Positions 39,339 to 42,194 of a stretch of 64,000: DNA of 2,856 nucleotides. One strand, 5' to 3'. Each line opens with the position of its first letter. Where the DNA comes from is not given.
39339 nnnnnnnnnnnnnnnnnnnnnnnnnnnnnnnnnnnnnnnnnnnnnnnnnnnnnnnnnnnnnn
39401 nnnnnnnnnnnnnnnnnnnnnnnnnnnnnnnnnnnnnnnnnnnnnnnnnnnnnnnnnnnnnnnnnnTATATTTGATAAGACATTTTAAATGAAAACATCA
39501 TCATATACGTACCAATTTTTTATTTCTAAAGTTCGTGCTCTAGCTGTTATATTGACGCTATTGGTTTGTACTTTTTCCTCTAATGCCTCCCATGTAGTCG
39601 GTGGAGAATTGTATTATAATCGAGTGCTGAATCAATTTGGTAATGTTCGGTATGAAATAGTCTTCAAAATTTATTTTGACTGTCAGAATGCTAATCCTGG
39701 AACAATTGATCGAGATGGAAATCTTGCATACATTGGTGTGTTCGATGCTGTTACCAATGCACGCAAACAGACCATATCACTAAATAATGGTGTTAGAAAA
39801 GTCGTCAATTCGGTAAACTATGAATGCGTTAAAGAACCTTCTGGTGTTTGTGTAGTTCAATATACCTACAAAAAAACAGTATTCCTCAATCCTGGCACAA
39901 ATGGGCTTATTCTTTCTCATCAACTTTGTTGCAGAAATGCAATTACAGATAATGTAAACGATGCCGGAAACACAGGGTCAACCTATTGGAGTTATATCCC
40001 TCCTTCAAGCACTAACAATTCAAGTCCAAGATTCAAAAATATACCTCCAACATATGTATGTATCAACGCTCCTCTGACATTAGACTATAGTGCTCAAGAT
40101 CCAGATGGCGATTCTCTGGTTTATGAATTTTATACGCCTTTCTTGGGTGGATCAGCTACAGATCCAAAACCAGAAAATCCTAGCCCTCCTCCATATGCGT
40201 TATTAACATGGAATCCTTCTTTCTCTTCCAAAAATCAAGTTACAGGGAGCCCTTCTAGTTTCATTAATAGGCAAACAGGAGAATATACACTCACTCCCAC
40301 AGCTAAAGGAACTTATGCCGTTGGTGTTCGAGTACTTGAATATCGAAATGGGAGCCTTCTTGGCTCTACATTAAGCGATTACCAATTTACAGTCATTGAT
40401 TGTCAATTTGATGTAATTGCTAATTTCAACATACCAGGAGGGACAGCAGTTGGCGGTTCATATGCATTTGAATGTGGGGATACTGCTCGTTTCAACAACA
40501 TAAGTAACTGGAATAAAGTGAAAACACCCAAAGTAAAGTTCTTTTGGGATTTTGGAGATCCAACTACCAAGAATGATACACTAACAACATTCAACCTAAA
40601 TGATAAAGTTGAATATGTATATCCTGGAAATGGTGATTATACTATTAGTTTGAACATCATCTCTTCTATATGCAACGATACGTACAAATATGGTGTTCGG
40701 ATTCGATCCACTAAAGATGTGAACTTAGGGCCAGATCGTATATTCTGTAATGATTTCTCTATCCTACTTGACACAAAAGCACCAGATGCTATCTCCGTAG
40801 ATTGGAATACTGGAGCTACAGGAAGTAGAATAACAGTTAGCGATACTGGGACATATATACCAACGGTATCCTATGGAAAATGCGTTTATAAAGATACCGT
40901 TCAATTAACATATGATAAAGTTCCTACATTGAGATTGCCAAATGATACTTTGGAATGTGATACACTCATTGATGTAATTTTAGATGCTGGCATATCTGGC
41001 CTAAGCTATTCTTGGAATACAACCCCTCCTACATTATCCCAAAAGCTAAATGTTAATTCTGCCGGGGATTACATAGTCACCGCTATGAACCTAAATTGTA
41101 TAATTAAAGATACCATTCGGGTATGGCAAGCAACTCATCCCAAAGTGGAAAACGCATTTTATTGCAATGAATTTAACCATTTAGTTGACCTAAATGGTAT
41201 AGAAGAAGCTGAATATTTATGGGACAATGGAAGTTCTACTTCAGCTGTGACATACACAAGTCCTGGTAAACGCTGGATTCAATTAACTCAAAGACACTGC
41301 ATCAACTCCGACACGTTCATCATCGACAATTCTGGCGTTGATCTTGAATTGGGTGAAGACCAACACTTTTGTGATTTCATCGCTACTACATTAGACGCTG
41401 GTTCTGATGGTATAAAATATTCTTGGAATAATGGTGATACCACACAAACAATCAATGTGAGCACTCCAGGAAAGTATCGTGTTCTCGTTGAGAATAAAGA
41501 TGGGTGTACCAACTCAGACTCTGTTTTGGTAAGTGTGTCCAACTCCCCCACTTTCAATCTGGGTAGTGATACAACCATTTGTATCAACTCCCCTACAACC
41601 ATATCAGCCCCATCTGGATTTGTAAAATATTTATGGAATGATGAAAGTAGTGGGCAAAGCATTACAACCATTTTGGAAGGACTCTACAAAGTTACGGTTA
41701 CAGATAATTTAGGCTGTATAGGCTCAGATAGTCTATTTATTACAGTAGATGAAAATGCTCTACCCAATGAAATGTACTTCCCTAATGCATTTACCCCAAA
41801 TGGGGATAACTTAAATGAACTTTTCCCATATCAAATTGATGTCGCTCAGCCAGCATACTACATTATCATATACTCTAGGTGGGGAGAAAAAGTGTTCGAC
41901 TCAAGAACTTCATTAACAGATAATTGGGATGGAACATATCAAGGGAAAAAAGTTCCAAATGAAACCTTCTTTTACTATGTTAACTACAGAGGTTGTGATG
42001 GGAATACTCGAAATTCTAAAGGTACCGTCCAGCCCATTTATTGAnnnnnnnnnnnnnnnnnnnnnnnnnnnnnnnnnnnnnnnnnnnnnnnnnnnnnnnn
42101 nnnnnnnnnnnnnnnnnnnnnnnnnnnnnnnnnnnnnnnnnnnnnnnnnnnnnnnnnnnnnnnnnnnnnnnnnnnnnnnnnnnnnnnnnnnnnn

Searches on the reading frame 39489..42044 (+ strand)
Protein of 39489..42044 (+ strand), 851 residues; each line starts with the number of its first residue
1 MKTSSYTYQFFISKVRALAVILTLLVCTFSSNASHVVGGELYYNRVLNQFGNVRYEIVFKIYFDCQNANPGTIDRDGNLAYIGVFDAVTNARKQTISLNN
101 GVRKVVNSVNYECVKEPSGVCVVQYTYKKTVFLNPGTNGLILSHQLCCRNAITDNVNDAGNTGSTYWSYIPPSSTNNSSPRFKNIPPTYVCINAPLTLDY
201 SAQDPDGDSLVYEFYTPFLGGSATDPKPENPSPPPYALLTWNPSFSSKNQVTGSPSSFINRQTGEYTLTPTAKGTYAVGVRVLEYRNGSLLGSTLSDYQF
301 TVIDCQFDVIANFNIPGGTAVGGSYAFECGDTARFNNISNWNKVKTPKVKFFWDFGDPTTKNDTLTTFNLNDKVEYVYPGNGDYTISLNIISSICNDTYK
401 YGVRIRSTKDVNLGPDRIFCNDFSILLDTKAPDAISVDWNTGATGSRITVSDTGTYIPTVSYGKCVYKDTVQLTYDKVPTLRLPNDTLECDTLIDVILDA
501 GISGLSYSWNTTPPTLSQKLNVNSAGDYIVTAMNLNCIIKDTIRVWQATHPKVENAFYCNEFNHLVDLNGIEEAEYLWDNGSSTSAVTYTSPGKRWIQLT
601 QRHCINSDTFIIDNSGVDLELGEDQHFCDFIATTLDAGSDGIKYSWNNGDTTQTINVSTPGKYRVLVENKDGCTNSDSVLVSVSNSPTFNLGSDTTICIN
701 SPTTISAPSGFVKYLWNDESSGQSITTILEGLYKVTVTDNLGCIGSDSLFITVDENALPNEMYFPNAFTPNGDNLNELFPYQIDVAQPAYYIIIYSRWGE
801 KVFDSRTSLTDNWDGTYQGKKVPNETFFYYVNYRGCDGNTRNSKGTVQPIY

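Call 3: search_protein_families(library=pfam, proteins=[window:39489-42044:+], max_evalue=0.1)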
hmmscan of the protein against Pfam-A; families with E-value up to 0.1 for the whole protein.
window:39489-42044:+ (851 aa): 5 families
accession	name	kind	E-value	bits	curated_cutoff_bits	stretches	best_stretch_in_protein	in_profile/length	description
PF13585.12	CHU_C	-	1.3e-14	54.5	27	1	764-846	3-83/86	CHU_C Type IX secretion signal domain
PF00801.26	PKD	-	2.5e-07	31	23.5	1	325-390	9-65/80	PKD domain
PF18911.6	PKD_4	-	8e-06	26.3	27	1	330-391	17-69/85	PKD domain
PF08329.16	ChitinaseA_N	-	0.012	15.7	21.2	1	649-685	71-109/133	Chitinase A, N-terminal domain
PF19081.6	Ig_7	-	0.014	16.1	27.3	0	687-725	4-42/84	Ig-like domain CHU_C associated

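Call 4: search_protein_families(library=ncbifam, proteins=[window:39489-42044:+], max_evalue=0.1)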
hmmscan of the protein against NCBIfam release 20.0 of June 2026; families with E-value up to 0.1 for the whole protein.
window:39489-42044:+ (851 aa): 1 family
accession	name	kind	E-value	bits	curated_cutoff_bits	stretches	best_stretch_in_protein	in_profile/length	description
TIGR04131.1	Bac_Flav_CTERM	domain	2.6e-13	49.9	35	1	764-835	3-73/85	T9SS type B sorting domain-containing protein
